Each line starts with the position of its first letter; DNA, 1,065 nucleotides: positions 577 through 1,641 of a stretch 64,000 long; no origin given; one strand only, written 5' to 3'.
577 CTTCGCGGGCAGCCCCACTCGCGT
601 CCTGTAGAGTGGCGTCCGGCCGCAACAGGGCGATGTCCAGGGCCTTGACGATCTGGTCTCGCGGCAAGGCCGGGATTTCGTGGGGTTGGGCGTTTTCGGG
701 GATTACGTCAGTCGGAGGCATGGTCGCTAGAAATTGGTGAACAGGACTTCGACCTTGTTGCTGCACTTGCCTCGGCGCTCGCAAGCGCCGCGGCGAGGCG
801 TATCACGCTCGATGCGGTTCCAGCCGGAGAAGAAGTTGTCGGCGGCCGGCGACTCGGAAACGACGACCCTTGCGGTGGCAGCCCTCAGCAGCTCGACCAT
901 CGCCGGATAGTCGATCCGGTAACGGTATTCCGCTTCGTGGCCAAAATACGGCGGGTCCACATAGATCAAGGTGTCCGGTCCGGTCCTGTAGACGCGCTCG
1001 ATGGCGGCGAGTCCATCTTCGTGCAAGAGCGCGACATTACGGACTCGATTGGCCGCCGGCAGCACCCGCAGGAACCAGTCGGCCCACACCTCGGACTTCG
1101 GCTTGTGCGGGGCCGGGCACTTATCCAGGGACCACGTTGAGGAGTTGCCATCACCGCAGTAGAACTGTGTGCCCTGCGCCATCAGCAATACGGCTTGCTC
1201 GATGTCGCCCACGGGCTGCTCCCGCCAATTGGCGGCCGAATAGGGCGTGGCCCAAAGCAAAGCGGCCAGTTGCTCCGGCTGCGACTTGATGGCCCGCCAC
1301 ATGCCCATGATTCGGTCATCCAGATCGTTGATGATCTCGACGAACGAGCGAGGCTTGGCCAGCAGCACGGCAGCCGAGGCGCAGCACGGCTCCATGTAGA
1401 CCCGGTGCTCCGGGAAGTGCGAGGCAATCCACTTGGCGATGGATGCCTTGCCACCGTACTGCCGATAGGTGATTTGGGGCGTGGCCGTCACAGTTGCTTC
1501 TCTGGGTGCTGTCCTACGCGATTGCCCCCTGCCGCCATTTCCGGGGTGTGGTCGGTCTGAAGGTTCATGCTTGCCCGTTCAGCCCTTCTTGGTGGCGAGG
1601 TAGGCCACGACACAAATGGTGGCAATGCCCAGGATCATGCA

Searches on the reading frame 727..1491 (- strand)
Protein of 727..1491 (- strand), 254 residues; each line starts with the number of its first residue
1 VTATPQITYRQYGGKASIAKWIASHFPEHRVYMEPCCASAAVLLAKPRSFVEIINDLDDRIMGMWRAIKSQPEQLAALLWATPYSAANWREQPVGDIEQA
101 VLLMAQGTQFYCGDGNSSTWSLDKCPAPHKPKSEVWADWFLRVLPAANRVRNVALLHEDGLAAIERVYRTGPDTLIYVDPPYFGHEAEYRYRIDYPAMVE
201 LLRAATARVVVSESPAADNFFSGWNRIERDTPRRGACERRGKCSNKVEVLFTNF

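Call 79: search_protein_families(library=phrogs, proteins=[window:727-1491:-], max_evalue=0.001)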
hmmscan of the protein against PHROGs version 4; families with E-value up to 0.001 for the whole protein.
window:727-1491:- (254 aa): 4 families
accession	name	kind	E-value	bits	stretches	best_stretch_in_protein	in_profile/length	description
phrog_56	-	other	2.5e-31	110.7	1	13-253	69-322/647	DNA methyltransferase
phrog_1996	-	other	6.1e-12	46.7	1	135-254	19-141/150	DNA methyltransferase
phrog_13242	-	unknown function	4.1e-11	43.5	1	13-187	33-202/450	-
phrog_23217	-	unknown function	7e-08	33.6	1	11-86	9-84/109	-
